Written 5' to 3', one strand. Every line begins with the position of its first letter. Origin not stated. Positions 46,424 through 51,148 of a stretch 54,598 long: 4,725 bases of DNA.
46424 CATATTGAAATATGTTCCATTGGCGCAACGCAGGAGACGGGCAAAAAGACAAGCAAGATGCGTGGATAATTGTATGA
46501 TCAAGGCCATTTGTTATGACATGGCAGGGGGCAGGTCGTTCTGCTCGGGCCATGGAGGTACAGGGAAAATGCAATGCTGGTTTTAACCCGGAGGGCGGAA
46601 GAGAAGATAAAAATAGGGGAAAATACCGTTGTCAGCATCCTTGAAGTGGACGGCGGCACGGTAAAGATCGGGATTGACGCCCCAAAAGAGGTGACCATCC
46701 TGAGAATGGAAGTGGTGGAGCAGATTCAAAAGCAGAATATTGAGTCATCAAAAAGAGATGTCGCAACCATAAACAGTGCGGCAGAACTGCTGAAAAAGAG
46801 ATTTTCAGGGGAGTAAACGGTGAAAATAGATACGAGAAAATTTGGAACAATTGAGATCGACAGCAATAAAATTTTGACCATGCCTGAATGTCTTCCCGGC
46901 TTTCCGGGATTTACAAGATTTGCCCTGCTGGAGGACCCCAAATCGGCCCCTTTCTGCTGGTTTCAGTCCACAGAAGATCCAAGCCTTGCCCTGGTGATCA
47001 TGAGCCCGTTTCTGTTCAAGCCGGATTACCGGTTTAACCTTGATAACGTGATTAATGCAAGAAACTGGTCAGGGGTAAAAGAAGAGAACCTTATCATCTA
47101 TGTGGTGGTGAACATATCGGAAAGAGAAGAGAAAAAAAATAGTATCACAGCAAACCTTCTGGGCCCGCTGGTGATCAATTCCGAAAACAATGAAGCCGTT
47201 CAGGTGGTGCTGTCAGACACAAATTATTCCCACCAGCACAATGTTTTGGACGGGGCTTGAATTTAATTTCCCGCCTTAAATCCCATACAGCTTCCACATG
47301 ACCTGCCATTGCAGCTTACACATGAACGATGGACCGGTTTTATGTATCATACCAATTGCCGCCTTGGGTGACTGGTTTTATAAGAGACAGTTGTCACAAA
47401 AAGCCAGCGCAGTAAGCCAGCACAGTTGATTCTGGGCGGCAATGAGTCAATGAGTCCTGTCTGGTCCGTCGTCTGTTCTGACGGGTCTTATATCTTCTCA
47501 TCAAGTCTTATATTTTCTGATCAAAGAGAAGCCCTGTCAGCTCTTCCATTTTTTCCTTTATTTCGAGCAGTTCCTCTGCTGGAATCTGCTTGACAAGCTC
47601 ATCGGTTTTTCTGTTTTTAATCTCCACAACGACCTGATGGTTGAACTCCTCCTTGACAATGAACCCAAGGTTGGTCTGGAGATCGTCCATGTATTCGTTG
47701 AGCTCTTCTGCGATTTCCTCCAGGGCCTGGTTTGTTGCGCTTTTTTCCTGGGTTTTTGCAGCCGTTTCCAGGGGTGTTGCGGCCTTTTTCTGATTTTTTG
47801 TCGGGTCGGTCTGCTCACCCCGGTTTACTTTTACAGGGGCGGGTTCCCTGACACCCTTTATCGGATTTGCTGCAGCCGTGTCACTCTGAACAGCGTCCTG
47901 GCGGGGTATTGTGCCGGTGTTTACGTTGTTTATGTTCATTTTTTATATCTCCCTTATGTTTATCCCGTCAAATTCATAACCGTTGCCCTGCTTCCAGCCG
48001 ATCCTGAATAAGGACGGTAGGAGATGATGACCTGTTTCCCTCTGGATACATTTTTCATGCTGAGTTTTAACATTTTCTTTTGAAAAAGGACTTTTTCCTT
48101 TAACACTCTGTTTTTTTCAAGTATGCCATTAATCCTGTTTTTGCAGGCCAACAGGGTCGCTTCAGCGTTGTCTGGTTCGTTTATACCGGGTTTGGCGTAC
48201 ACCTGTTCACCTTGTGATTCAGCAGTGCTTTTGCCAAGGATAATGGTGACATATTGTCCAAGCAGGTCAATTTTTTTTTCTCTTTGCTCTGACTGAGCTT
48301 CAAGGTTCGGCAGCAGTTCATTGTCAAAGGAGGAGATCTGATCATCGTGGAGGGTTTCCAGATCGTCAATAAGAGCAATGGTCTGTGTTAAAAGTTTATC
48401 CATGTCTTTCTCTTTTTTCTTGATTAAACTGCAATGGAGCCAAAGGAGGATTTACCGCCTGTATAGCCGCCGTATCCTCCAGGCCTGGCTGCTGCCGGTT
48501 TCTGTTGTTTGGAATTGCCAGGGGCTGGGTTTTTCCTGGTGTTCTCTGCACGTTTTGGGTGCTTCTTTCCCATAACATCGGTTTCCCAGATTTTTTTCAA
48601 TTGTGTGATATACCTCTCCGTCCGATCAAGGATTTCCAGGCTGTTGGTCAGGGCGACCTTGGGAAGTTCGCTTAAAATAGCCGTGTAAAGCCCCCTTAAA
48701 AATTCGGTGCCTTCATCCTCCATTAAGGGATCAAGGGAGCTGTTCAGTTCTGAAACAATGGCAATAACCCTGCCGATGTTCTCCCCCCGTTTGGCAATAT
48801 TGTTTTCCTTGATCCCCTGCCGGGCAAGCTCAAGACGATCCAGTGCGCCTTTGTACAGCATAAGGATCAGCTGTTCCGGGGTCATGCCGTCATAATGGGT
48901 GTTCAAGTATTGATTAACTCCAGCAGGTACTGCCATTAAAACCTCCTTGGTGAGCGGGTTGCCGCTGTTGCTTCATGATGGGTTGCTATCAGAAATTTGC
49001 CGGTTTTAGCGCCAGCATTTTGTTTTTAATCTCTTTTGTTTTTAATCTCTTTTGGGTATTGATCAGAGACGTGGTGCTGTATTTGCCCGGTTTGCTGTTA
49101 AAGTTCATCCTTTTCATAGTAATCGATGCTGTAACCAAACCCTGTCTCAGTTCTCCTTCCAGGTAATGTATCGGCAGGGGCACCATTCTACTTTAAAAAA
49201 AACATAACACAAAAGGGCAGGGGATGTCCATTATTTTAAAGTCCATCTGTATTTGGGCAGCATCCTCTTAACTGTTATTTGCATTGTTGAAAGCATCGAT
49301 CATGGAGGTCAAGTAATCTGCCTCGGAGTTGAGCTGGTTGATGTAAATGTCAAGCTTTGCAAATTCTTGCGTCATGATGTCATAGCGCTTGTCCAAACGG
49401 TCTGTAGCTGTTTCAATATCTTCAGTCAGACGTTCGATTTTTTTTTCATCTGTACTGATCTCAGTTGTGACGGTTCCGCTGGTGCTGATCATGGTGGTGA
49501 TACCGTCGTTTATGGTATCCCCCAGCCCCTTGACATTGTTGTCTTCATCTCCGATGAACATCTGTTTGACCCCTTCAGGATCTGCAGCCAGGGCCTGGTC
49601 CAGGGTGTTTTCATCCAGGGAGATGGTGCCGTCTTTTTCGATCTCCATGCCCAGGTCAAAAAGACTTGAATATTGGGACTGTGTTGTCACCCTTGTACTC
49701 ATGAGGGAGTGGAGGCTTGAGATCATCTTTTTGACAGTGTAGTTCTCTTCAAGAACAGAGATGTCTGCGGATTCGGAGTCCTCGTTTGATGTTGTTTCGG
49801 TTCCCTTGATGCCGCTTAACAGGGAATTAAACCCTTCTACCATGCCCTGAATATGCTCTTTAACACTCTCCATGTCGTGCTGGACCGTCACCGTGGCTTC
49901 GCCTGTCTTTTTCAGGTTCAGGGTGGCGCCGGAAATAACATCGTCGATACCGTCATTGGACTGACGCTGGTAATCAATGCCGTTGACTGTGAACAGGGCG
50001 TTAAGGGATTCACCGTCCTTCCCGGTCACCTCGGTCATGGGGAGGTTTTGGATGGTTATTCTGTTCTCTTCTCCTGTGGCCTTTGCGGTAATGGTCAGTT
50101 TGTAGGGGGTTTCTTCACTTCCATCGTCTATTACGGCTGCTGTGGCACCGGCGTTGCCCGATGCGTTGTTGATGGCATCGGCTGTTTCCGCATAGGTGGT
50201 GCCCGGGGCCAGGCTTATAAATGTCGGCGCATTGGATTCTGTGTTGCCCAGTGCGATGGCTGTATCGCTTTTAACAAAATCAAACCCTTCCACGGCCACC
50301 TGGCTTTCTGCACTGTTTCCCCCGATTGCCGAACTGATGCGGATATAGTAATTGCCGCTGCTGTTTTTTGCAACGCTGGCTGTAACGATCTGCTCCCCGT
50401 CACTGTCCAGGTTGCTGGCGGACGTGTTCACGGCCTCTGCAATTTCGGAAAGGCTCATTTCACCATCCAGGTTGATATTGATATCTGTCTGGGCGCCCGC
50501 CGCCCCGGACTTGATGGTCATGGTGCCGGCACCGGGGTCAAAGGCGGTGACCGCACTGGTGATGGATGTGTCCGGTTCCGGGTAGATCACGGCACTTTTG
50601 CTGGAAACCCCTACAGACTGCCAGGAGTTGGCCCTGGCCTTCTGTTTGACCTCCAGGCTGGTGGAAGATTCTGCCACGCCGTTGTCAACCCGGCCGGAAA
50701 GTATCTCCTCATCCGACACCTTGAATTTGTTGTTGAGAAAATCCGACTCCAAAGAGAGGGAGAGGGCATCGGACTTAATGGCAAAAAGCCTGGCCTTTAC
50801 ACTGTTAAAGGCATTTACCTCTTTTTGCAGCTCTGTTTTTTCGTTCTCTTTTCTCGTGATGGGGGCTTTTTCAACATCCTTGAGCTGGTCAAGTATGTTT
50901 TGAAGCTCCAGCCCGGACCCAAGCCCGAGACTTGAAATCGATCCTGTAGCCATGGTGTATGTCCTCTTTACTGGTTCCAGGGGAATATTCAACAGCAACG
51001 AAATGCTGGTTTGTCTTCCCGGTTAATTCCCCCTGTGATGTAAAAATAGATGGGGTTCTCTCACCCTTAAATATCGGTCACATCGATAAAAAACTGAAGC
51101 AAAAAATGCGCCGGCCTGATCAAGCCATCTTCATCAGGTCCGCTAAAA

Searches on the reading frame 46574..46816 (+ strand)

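Call 8: search_protein_families(library=pfam, proteins=[window:46574-46816:+], max_evalue=0.001)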
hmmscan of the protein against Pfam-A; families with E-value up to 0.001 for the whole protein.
window:46574-46816:+ (80 aa): 1 family
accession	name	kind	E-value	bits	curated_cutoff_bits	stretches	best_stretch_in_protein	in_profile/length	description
PF02599.21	CsrA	-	1.3e-21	76.7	27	1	1-52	1-52/53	Global regulator protein family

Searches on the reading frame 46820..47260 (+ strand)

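Call 8: search_protein_families(library=pfam, proteins=[window:46820-47260:+], max_evalue=0.001)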
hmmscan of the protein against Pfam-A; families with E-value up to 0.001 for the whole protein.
window:46820-47260:+ (146 aa): 1 family
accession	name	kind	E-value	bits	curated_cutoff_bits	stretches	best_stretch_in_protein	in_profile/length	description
PF02623.20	FliW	-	3.7e-33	114.4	25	1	19-141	1-121/122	FliW protein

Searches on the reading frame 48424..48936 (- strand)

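Call 8: search_protein_families(library=pfam, proteins=[window:48424-48936:-], max_evalue=0.001)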
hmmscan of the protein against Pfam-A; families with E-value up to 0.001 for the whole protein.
window:48424-48936:- (170 aa): 1 family
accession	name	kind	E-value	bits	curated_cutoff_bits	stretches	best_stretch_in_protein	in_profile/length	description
PF02561.19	FliS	-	1.8e-28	99.5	26.7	1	8-118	2-112/115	Flagellar protein FliS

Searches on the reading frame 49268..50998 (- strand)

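Call 8: search_protein_families(library=pfam, proteins=[window:49268-50998:-], max_evalue=0.001)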
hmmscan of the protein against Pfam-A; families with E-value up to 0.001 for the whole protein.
window:49268-50998:- (576 aa): 2 families
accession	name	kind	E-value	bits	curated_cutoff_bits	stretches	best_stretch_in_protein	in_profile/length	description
PF07195.17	FliD_C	-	2e-41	142.4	25.4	1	333-558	3-236/236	Flagellar hook-associated protein 2 C-terminus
PF02465.23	FliD_N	-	8e-16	58.9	24.8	1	28-123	1-96/97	Flagellar hook-associated protein 2 N-terminus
